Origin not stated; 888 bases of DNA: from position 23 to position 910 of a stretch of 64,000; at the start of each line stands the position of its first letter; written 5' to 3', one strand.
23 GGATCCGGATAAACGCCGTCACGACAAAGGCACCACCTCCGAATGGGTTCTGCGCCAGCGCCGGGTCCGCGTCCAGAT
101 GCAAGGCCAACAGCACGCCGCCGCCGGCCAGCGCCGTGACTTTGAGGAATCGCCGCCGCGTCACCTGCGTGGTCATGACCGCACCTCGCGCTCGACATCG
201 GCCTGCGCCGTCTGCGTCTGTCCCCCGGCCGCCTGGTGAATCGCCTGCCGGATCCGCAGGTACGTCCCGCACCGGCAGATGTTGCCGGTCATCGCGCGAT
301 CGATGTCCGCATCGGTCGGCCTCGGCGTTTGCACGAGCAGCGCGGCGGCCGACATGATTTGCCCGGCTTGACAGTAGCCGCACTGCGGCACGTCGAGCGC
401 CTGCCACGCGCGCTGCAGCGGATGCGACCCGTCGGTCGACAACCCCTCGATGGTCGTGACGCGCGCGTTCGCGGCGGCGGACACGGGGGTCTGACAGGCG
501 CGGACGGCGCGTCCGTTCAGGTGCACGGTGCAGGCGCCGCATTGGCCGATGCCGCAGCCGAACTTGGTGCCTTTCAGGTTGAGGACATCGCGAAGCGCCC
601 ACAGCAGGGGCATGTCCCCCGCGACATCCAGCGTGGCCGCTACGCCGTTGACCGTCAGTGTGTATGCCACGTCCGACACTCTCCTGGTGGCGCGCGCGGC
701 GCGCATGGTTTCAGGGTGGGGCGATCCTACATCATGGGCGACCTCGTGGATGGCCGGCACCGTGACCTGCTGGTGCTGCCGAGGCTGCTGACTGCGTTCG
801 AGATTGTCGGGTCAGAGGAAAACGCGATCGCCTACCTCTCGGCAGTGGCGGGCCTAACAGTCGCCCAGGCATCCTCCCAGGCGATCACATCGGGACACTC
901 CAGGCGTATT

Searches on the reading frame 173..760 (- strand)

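Call 61: search_protein_families(library=pfam, proteins=[window:173-760:-])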
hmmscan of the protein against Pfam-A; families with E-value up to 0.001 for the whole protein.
window:173-760:- (195 aa): 5 families
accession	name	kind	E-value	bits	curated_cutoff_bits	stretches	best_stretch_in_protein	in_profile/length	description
PF01799.25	Fer2_2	-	7.8e-29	100.1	30.3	1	103-175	1-75/75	[2Fe-2S] binding domain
PF00111.32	Fer2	-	3.9e-09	36.8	21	1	36-93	2-76/77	2Fe-2S iron-sulfur cluster binding domain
PF13085.11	Fer2_3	-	2.8e-06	27.7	27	1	68-107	51-89/107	2Fe-2S iron-sulfur cluster binding domain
PF13510.11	Fer2_4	-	0.00017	22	22.8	1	67-99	44-77/82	2Fe-2S iron-sulfur cluster binding domain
PF10418.14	DHODB_Fe-S_bind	-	0.00078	19.6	23.9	0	67-90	4-30/41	Iron-sulfur cluster binding domain of dihydroorotate dehydrogenase B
